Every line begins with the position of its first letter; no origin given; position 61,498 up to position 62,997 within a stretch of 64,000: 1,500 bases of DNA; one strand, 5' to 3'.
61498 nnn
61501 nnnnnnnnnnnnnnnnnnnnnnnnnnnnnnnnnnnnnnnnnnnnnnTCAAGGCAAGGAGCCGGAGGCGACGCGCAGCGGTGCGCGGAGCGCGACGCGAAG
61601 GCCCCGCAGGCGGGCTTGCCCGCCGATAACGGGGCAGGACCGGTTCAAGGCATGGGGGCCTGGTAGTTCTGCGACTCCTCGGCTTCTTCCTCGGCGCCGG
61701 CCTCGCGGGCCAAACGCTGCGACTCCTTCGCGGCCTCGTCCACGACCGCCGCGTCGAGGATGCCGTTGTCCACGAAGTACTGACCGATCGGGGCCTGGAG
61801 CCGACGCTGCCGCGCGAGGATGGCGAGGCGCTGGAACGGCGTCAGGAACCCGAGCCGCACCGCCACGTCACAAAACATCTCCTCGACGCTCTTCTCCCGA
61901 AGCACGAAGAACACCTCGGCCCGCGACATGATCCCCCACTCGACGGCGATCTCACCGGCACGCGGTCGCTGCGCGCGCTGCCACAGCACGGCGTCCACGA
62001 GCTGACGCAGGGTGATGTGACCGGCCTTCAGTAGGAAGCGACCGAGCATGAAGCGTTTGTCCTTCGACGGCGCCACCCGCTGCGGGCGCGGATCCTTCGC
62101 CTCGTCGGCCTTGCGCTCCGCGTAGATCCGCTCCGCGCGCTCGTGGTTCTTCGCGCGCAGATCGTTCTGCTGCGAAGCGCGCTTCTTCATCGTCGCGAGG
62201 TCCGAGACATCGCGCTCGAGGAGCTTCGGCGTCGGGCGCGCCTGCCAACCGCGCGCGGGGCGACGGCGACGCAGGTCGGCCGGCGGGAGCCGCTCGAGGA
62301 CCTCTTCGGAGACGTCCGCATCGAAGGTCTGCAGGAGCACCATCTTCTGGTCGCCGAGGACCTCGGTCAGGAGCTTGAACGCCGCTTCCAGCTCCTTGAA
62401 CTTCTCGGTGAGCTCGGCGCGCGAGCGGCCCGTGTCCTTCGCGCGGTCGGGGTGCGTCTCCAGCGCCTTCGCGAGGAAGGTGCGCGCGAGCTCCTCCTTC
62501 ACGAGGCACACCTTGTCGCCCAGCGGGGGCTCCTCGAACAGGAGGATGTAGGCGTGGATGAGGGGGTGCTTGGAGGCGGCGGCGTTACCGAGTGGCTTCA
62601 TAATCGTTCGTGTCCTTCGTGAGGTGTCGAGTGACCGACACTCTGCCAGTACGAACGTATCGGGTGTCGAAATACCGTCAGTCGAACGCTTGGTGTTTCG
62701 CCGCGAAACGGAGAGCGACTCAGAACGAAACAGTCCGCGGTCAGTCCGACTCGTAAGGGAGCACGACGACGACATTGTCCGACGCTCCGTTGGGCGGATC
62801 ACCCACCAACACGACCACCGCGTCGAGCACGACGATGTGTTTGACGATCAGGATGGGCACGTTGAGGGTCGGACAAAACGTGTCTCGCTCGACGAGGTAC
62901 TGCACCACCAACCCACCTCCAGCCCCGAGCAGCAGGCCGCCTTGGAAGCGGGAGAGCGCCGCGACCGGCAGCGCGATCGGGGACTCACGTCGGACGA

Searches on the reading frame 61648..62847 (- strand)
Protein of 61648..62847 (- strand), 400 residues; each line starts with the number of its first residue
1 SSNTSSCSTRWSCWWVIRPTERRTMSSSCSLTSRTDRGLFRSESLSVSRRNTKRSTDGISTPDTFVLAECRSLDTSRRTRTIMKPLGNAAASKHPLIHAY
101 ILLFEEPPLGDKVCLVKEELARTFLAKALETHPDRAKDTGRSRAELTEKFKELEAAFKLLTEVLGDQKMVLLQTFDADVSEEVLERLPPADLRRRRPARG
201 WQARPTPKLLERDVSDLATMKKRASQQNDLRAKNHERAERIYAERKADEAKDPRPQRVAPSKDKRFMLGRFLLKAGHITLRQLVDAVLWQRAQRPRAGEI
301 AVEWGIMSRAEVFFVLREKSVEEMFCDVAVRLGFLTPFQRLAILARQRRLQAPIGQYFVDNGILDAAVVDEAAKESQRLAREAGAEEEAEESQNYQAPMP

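Call 89: search_protein_families(library=pfam, proteins=[window:61648-62847:-], max_evalue=0.001)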
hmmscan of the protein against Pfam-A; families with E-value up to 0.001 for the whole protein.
window:61648-62847:- (400 aa): 1 family
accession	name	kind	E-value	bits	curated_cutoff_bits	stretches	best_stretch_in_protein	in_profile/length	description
PF00226.36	DnaJ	-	0.0001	22.8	27.8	1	117-161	14-54/63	DnaJ domain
